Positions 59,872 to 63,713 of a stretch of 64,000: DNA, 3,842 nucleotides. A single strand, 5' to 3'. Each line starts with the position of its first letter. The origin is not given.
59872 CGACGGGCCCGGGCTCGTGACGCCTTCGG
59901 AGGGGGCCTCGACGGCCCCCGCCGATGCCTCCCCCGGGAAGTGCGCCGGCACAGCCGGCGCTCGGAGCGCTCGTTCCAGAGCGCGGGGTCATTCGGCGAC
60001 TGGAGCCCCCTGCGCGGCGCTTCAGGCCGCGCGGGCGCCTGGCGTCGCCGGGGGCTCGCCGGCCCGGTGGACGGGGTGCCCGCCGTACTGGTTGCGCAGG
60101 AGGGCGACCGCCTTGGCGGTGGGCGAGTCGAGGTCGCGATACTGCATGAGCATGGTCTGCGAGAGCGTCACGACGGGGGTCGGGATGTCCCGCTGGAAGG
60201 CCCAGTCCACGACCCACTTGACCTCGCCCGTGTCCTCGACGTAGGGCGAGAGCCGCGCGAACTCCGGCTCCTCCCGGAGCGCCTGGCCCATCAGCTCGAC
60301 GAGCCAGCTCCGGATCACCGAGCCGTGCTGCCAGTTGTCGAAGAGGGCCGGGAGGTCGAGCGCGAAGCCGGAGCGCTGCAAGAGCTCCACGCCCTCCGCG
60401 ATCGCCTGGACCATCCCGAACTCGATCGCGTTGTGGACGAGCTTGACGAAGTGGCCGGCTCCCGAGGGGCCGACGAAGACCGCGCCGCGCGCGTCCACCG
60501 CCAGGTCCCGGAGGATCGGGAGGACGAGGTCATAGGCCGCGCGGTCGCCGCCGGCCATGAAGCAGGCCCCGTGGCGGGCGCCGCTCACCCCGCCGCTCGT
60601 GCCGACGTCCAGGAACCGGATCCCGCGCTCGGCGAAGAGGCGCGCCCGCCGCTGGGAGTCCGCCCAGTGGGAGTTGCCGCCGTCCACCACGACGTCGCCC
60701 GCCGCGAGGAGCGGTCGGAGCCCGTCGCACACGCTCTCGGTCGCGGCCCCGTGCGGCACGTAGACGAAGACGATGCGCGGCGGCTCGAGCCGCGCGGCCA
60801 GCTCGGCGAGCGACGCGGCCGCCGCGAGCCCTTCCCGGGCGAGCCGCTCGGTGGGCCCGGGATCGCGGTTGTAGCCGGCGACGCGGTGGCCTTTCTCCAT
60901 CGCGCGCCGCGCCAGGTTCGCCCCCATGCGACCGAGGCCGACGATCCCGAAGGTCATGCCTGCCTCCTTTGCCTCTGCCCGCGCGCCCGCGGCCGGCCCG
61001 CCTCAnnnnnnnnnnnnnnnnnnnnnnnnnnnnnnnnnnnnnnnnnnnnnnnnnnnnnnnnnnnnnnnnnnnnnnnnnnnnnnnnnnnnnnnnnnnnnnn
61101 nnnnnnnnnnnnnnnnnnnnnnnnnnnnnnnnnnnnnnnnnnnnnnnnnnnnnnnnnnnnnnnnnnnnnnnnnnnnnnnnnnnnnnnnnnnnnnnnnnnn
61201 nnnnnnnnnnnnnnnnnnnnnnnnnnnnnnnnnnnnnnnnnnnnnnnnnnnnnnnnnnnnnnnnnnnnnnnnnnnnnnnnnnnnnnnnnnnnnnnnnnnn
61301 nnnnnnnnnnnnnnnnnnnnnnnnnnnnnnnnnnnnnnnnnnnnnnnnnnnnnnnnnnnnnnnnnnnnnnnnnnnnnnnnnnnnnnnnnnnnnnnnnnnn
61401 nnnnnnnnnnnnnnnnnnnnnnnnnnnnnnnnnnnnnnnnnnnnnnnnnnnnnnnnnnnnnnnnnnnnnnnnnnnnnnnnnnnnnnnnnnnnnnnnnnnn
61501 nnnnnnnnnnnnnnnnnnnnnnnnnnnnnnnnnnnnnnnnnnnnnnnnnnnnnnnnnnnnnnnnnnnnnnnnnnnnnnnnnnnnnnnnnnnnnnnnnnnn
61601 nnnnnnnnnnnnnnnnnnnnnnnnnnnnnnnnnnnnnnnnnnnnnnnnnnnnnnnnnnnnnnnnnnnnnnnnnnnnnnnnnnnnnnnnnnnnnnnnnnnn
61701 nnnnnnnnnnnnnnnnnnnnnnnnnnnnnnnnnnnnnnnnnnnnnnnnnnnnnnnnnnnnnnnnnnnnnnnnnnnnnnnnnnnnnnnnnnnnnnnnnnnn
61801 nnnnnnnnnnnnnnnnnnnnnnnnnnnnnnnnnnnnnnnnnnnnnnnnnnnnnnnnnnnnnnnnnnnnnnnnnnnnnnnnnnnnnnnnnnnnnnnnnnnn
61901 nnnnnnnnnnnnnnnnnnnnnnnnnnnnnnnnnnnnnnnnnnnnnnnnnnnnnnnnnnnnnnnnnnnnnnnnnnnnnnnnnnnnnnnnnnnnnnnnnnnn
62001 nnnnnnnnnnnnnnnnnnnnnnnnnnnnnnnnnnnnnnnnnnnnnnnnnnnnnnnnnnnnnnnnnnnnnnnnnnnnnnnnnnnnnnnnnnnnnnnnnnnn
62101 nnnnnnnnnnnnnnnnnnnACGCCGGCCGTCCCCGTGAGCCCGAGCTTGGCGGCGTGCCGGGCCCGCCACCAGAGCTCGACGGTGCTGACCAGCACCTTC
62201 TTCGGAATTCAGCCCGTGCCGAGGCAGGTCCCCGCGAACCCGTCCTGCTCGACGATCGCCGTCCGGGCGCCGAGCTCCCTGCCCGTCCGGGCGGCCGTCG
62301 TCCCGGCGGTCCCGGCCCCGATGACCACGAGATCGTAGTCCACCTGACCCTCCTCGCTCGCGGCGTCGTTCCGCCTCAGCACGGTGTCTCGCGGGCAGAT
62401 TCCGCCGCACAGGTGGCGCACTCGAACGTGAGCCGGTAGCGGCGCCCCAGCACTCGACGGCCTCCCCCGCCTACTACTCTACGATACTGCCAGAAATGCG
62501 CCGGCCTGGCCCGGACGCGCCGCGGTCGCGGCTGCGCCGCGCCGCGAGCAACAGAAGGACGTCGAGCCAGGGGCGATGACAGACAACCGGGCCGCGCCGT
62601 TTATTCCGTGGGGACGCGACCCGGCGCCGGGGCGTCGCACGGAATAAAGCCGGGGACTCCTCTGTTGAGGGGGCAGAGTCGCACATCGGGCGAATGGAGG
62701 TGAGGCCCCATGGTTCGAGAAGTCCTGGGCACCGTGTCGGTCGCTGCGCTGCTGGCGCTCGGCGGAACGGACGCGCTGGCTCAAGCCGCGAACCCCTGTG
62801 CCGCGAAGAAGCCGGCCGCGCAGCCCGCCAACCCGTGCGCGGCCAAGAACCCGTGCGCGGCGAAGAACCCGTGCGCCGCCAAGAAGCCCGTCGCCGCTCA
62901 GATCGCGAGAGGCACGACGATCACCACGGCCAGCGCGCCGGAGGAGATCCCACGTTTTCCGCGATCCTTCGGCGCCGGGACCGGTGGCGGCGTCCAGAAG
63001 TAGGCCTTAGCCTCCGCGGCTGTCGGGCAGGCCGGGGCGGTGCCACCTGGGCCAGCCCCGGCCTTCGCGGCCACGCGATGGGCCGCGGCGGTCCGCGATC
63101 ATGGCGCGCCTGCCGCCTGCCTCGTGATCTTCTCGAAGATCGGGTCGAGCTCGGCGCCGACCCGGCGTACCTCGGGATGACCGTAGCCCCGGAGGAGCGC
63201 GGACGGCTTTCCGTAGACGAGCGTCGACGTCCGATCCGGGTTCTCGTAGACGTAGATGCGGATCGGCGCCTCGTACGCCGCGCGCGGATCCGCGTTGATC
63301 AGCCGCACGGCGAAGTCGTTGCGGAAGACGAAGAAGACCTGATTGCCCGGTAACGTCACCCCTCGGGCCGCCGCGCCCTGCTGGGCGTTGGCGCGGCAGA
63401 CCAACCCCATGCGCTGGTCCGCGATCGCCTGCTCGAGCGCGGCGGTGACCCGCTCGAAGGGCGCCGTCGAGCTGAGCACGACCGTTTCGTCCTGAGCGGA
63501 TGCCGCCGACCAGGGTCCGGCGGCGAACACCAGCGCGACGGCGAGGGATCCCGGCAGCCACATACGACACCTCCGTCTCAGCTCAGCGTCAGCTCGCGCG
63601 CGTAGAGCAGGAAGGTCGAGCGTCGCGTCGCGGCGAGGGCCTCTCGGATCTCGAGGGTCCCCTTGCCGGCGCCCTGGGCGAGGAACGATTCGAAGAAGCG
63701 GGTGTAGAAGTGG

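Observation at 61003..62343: Candidate selenoprotein: flavoprotein disulfide reductase with UGA at the second active-site Cys and an fdhF-like SECIS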

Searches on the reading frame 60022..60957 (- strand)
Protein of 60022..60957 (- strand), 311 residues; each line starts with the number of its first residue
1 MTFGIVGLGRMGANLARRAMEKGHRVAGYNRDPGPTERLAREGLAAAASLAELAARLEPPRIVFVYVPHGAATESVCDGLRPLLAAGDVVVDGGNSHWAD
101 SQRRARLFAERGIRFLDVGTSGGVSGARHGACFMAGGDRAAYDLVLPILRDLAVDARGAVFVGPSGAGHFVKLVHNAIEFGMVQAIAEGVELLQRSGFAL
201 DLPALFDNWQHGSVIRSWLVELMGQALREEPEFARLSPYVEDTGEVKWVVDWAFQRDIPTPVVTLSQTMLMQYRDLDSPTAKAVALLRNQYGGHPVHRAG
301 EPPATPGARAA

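Call 77: search_protein_families(library=pfam, proteins=[window:60022-60957:-])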
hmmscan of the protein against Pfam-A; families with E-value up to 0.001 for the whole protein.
window:60022-60957:- (311 aa): 5 families
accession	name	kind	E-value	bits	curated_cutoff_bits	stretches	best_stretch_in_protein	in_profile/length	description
PF03446.21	NAD_binding_2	-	1.1e-41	142.9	21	1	3-153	2-153/161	NAD binding domain of 6-phosphogluconate dehydrogenase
PF00393.24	6PGD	-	2.2e-15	57.3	27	2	168-195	1-28/290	6-phosphogluconate dehydrogenase, C-terminal domain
PF03807.23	F420_oxidored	-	1.1e-07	32.8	21.6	1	3-93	2-91/94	NADP oxidoreductase coenzyme F420-dependent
PF02826.25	2-Hacid_dh_C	-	8.3e-07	29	25.1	1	2-75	38-107/178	D-isomer specific 2-hydroxyacid dehydrogenase, NAD binding domain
PF14833.11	NAD_binding_11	-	0.00042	21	30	1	166-270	1-102/122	NAD-binding of NADP-dependent 3-hydroxyisobutyrate dehydrogenase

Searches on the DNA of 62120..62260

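Call 85: search_rna_families(source=window, start=62120, end=62260, threshold=evalue, max_evalue=10, show_alignments=3)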
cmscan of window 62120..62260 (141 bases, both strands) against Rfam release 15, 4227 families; matches with E-value up to 10: 7.
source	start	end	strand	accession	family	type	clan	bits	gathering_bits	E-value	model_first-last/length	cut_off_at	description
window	62141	62182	+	RF03407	MIR531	Gene; miRNA;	-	18.8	70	0.25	1-69/69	no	MIR531 microRNA precursor family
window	62140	62181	-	RF02008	mir-621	Gene; miRNA;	-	12.8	71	5.9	1-83/83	no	mir-621 microRNA precursor family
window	62148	62169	-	RF02874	AS-traG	Gene; antisense;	-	12.5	58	9.9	1-86/86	no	Antisense to traG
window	62144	62175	-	RF03848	mir-1549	Gene; miRNA;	-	11.8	91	8.9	1-63/63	no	mir-1549 microRNA precursor family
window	62175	62214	-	RF01129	sR44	Gene; snRNA; snoRNA; CD-box;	-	11.2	45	1.1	22-55/55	no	Small nucleolar RNA sR44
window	62227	62246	-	RF01138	sR23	Gene; snRNA; snoRNA; CD-box;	-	9.3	45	2.9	32-54/54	no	Small nucleolar RNA sR23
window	62136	62191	+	RF01119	sR32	Gene; snRNA; snoRNA; CD-box;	-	7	40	9.9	1-57/57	no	Small nucleolar RNA sR32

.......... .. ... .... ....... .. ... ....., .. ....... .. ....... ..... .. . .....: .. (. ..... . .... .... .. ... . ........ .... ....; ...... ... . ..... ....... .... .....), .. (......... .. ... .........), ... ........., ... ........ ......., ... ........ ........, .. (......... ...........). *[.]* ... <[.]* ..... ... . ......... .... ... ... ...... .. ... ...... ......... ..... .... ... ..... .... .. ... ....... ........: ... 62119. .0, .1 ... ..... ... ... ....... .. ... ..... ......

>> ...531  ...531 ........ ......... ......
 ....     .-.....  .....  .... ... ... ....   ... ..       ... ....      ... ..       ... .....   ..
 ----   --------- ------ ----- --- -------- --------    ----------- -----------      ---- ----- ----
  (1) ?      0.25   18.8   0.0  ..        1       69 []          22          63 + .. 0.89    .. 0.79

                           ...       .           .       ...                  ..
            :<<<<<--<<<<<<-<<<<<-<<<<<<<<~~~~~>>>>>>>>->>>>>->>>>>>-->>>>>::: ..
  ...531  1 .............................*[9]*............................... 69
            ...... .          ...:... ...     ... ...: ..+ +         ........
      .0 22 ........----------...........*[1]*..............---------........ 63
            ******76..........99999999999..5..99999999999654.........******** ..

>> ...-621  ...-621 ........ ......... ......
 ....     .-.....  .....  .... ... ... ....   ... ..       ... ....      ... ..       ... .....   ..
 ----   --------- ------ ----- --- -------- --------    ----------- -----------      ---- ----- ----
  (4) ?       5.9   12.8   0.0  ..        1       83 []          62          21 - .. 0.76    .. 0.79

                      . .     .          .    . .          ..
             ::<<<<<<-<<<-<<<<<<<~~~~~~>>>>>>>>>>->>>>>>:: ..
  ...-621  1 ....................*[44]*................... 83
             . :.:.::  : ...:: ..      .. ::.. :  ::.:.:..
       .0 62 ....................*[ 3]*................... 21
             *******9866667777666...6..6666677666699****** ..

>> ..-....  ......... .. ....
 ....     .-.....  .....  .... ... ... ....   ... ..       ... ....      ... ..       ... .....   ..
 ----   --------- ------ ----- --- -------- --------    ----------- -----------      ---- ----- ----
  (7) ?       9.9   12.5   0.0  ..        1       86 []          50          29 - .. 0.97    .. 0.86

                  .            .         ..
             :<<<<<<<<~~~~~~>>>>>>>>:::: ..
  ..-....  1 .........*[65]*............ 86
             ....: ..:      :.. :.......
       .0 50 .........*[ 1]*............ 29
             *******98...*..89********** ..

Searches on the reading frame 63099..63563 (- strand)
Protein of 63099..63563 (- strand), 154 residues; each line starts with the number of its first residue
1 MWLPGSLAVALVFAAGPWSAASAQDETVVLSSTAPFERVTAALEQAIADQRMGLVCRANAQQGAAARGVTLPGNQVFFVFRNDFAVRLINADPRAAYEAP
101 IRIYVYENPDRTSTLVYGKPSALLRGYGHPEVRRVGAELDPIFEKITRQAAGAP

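Call 77: search_protein_families(library=pfam, proteins=[window:63099-63563:-])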
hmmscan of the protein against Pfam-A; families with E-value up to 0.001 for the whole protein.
window:63099-63563:- (154 aa): 1 family
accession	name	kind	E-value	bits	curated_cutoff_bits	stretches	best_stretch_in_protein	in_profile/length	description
PF03625.19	DUF302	-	2.6e-08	34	23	1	61-116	4-59/63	Domain of unknown function DUF302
